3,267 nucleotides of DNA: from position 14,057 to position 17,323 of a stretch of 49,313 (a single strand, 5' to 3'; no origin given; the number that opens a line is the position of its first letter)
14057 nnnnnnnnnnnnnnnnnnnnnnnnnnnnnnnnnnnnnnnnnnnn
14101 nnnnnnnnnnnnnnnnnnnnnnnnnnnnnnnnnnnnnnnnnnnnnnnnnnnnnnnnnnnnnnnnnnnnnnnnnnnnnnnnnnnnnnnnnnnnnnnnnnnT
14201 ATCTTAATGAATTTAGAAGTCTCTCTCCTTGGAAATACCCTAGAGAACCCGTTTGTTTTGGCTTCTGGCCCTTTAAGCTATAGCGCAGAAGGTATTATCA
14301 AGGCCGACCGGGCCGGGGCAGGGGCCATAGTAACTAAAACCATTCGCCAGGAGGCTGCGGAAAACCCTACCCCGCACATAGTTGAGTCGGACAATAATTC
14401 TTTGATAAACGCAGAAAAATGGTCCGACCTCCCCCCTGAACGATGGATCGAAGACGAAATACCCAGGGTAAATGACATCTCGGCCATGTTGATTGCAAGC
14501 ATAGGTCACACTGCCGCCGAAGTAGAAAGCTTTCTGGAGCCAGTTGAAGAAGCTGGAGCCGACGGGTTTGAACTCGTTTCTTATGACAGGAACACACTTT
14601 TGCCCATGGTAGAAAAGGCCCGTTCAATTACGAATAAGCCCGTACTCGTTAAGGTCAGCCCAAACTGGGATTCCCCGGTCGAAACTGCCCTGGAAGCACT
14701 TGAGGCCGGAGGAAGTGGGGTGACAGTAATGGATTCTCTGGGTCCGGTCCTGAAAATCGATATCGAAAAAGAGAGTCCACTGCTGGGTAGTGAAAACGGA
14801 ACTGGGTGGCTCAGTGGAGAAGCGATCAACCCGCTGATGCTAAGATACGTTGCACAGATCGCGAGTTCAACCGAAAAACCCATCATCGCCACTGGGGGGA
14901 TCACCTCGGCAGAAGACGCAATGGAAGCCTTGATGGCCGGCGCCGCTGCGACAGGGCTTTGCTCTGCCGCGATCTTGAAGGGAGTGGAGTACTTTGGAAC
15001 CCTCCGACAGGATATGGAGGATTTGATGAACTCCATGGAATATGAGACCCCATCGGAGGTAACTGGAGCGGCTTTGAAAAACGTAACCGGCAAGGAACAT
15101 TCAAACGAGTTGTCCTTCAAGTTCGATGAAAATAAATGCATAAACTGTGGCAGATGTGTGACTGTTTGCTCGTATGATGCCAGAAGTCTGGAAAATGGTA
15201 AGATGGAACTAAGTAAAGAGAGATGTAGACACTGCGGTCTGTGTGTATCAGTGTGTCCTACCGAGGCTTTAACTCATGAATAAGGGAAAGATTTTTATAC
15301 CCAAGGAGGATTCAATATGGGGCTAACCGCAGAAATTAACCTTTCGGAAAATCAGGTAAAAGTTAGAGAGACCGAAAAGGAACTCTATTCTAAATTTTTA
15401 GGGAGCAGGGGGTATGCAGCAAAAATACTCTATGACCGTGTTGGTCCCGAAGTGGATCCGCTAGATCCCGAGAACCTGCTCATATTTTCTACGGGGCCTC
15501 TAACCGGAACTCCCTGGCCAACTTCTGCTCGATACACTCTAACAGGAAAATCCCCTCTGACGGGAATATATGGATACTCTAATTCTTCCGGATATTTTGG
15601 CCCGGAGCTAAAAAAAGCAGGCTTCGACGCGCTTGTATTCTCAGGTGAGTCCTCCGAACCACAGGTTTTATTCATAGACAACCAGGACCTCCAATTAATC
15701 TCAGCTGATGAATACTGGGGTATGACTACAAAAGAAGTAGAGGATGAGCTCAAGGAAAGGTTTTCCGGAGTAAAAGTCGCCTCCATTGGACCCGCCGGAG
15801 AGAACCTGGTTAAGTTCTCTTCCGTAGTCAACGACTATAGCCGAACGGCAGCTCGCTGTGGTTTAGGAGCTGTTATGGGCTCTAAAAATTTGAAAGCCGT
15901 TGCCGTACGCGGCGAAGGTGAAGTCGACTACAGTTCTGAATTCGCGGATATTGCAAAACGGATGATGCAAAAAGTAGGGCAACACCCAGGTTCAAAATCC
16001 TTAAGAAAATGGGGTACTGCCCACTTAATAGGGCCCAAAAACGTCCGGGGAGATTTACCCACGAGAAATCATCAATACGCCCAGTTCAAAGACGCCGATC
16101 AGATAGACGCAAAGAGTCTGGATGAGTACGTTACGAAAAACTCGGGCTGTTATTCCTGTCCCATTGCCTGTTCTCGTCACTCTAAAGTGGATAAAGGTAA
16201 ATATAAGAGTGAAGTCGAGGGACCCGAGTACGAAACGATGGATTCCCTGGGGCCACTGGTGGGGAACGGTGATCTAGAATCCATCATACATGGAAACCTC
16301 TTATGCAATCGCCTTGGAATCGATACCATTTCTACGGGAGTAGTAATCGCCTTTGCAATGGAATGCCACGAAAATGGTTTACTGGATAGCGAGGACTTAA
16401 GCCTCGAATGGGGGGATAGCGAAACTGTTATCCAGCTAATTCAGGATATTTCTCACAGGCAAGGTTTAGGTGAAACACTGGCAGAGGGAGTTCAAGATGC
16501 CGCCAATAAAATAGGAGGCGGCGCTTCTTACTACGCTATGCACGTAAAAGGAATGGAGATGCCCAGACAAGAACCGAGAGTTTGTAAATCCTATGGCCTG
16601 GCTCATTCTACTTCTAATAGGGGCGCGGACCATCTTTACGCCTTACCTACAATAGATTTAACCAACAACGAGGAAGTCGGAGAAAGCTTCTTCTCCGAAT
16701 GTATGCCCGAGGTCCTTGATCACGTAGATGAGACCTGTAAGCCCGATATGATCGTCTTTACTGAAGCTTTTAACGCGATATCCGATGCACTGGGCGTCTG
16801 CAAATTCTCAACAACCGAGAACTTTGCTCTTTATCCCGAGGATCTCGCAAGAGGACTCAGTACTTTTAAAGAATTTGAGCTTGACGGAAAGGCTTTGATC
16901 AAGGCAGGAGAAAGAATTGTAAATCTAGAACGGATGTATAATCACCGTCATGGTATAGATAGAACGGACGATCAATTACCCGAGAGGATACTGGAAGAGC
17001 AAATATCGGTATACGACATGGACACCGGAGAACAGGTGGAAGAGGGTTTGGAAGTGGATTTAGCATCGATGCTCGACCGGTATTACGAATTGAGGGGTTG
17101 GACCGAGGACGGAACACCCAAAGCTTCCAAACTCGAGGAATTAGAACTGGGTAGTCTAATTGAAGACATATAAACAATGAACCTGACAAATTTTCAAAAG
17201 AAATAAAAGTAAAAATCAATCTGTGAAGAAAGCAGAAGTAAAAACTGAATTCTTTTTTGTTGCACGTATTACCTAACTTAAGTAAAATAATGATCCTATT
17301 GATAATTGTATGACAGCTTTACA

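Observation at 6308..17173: Tight nine-gene string mixing cyclic-amide hydrolases, a PreA-type FeS flavoprotein, an Ftr-like formyltransferase and a tungsten AOR: candidate undescribed anaerobic N-heterocycle pathway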

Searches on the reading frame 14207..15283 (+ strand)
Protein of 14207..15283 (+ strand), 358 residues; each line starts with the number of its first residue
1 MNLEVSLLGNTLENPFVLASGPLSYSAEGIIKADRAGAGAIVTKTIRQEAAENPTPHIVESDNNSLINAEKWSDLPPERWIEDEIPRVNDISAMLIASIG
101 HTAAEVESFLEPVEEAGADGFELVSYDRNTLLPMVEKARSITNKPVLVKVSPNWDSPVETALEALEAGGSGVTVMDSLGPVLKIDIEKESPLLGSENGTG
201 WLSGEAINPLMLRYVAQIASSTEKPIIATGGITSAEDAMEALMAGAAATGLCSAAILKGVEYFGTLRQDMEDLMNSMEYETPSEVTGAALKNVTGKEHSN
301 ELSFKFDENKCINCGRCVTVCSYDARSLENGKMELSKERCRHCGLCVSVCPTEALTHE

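Call 3: search_protein_families(library=pfam, proteins=[window:14207-15283:+])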
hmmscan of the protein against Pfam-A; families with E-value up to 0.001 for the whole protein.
window:14207-15283:+ (358 aa): 16 families
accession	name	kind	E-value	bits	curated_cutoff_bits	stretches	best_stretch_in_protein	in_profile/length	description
PF01180.27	DHO_dh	-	3e-31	109.1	27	2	134-274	148-291/291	Dihydroorotate dehydrogenase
PF00037.32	Fer4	-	1.2e-15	57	21.1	2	336-356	4-24/24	4Fe-4S binding domain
PF12837.12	Fer4_6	-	2e-13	50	25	2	304-325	2-23/24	4Fe-4S binding domain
PF12838.12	Fer4_7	-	4.2e-12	46.8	27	2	310-354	1-52/52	4Fe-4S dicluster domain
PF12797.12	Fer4_2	-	4.4e-11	42.4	24.5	2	305-322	4-21/22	4Fe-4S binding domain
PF14697.11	Fer4_21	-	9.1e-11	42.2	35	1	307-355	4-57/59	4Fe-4S dicluster domain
PF13237.11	Fer4_10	-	4.9e-09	36.4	25.5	1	305-351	3-53/53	4Fe-4S dicluster domain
PF13187.11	Fer4_9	-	1.9e-08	34.6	27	1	310-354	1-51/52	4Fe-4S dicluster domain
PF12800.12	Fer4_4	-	1e-07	32.1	24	1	338-352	2-16/17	4Fe-4S binding domain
PF13484.11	Fer4_16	-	2.3e-07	31.9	30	0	339-357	1-19/66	4Fe-4S double cluster binding domain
PF12798.12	Fer4_3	-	7.1e-06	26.9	27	0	311-325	1-15/15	4Fe-4S binding domain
PF25160.1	LdpA_Fe-S-bd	-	3.3e-05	24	27.6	0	334-355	22-43/49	LdpA Fe-S cluster-binding domain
PF17179.9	Fer4_22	-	0.00019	22.6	27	0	300-322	70-92/95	4Fe-4S dicluster domain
PF03060.21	NMO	-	0.00051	20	28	0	212-255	182-225/331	Nitronate monooxygenase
PF00977.27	His_biosynth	-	0.00075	19.4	23.6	0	209-256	59-106/228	Histidine biosynthesis protein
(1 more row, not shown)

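Call 4: search_protein_families(library=ncbifam, proteins=[window:14207-15283:+])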
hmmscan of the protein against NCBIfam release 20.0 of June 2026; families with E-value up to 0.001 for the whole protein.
window:14207-15283:+ (358 aa): 81 families (the best 25 are shown)
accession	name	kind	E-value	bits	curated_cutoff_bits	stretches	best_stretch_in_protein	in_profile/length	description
NF006183.0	PRK08318.1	equivalog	8.5e-49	166.4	335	2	134-354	159-393/422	NAD-dependent dihydropyrimidine dehydrogenase subunit PreA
NF005574.0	PRK07259.1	equivalog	1.7e-45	155.2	269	1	2-289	4-302/304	dihydroorotate dehydrogenase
TIGR01037.2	pyrD_sub1_fam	subfamily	1.2e-44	152.6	270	1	3-289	1-299/300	dihydroorotate dehydrogenase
NF041011.1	dihydoor_dh_Arch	equivalog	2.4e-37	128.6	330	1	8-290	4-288/289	dihydroorotate dehydrogenase PyrD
NF005741.0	PRK07565.1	subfamily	5.6e-30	104.6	303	1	1-292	2-309/335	dihydroorotate dehydrogenase-like protein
NF002702.0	PRK02506.1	equivalog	1.1e-22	80.6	301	1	120-288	136-308/313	dihydroorotate oxidase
NF003652.0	PRK05286.2-5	equivalog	7.1e-13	48.5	267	1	134-280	204-350/353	quinone-dependent dihydroorotate dehydrogenase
NF003645.0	PRK05286.1-2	equivalog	1.4e-12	47.2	366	1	131-292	193-357/359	quinone-dependent dihydroorotate dehydrogenase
NF038196.1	ferrodoxin_EFR1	subfamily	1.7e-12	47.9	75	1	284-356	160-230/242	EFR1 family ferrodoxin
NF003649.0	PRK05286.2-2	equivalog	1.2e-10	40.9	505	1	134-291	199-351/351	quinone-dependent dihydroorotate dehydrogenase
NF058577.1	FdxA_fam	equivalog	1.7e-10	40.9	65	1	309-354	7-52/52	4Fe-4S ferredoxin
NF043039.1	HgcAB_like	equivalog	2.5e-10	40.5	285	1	277-355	279-349/350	HgcAB-like fusion protein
NF040770.1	hetero_SS_HdrA2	exception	2.7e-10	39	1100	1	294-356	562-624/777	CoB-CoM heterodisulfide reductase HdrA2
NF040864.1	HgcB_ferredoxin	equivalog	3.6e-10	39.5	99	1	302-356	7-62/93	mercury methylation ferredoxin HgcB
TIGR01036.1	pyrD_sub2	equivalog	6.2e-10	38.4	200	1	132-289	195-354/356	dihydroorotate dehydrogenase (quinone)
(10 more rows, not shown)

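Call 46: search_solved_structures(query=window:14207-15283:+, max_evalue=1e-10)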
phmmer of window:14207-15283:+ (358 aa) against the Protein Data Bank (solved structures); distinct sequences matched with E-value up to 1e-10: 36.
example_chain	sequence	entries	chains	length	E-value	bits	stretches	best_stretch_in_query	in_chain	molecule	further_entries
5ksw_A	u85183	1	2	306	7.4e-22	81.2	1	3-254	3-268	Dihydroorotate dehydrogenase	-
1ep1_A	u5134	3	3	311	1.3e-21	80.4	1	3-254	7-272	DIHYDROOROTATE DEHYDROGENASE B (PYRD SUBUNIT)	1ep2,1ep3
5ue9_A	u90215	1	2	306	2.6e-21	79.3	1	3-254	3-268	Dihydroorotate dehydrogenase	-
9sw6_G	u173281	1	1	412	1.1e-18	70.7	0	310-355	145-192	Polyferredoxin protein MvhB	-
1gt8_A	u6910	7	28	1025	3.9e-18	68.9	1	3-255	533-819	DIHYDROPYRIMIDINE DEHYDROGENASE | Dihydropyrimidine dehydrogenase [NADP(+)]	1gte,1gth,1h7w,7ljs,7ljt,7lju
7m31_A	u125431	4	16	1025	4e-18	68.9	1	3-255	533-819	Dihydropyrimidine dehydrogenase [NADP(+)]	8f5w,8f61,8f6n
1h7x_A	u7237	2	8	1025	4e-18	68.9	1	3-255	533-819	DIHYDROPYRIMIDINE DEHYDROGENASE | Dihydropyrimidine dehydrogenase [NADP(+)]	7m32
5t5i_F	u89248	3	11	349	4.1e-16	62.3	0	303-355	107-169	Tungsten formylmethanofuran dehydrogenase subunit fwdF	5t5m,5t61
9sw6_H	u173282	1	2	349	5.4e-16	61.9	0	303-356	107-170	Tungsten formylmethanofuran dehydrogenase, subunit F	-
1jqv_A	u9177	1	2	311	2e-15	60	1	11-287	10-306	Dihydroorotate dehydrogenase A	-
1jub_A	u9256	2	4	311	7.1e-15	58.2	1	11-287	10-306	dihydroorotate dehydrogenase A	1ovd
1dor_A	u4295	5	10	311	7.2e-15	58.2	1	11-287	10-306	DIHYDROOROTATE DEHYDROGENASE A | DIHYDROOROTATE DEHYDROGENASE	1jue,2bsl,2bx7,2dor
1jqx_A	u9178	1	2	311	1.4e-14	57.3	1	11-287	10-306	dihydroorotate dehydrogenase A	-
1jrc_A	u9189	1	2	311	1.7e-14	57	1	11-287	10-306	dihydroorotate dehydrogenase A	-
3c61_A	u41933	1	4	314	5.9e-14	55.2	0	124-287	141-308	Dihydroorotate dehydrogenase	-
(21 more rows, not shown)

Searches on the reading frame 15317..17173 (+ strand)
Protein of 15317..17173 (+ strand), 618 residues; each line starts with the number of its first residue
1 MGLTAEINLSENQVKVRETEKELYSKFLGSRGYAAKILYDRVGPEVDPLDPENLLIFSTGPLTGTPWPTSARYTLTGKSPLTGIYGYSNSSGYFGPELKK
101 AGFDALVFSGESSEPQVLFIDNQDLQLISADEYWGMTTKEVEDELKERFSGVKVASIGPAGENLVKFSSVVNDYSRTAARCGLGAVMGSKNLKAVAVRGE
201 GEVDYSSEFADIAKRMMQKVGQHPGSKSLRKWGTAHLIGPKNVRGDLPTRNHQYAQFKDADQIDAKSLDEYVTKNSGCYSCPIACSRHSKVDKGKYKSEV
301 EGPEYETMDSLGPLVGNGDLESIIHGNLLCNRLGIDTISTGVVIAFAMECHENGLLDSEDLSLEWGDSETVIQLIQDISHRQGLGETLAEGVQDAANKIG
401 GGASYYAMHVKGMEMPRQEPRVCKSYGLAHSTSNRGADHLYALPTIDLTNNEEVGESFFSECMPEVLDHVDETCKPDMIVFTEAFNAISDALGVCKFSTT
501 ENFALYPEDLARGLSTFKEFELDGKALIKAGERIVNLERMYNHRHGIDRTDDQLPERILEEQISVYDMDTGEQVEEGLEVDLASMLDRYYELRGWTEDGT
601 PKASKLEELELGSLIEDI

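Call 3: search_protein_families(library=pfam, proteins=[window:15317-17173:+])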
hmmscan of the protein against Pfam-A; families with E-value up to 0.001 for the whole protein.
window:15317-17173:+ (618 aa): 2 families
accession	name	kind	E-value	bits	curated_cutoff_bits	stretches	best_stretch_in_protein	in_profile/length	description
PF01314.23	AFOR_C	-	1.4e-121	406.7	27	1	212-611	2-385/385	Aldehyde ferredoxin oxidoreductase, domains 2 & 3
PF02730.20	AFOR_N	-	4.2e-76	255.6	29.8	1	5-199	4-198/199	Aldehyde ferredoxin oxidoreductase, N-terminal domain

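Call 4: search_protein_families(library=ncbifam, proteins=[window:15317-17173:+])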
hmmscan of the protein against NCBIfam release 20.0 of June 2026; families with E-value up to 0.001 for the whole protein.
window:15317-17173:+ (618 aa): 2 families
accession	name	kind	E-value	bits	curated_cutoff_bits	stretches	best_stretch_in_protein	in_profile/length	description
NF007354.0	PRK09849.1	equivalog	4.2e-60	204.1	868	1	6-218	14-228/703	aldehyde ferredoxin oxidoreductase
NF040818.1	GAPOR_Arch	equivalog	2e-13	49.5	1300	1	6-126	7-124/654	glyceraldehyde-3-phosphate:ferredoxin oxidoreductase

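Call 44: search_solved_structures(query=window:15317-17173:+, max_evalue=1e-10)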
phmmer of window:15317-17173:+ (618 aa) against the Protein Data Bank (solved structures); distinct sequences matched with E-value up to 1e-10: 9.
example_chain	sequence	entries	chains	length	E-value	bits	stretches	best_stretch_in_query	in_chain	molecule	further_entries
1aor_A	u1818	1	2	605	6.7e-124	418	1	5-611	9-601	ALDEHYDE FERREDOXIN OXIDOREDUCTASE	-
9mqx_D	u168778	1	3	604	6.6e-123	414.7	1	1-611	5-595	Aldehyde:ferredoxin oxidoreductase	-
9g7j_A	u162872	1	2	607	1.1e-108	367.7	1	4-613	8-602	Aldehyde ferredoxin oxidoreductase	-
8c0z_A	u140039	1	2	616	9.3e-107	361.3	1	7-610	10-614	Aldehyde:ferredoxin oxidoreductase,tungsten-containing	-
9q1t_A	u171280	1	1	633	2.8e-89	303.6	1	5-610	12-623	Tungsten-dependent aldehyde oxidoreductase WOR83 from Haloferax volcanii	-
1b25_A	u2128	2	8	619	6.6e-88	299.1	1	5-616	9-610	PROTEIN (FORMALDEHYDE FERREDOXIN OXIDOREDUCTASE) | FORMALDEHYDE FERREDOXIN OXIDOREDUCTASE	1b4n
6x6u_A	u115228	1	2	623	9.6e-66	225.9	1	5-449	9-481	Formaldehyde:ferredoxin oxidoreductase wor5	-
6x1o_A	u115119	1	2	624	9.7e-66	225.9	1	5-449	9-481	Formaldehyde:ferredoxin oxidoreductase wor5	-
4z3w_A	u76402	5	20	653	6.5e-59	203.3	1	2-412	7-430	Benzoyl-CoA reductase, putative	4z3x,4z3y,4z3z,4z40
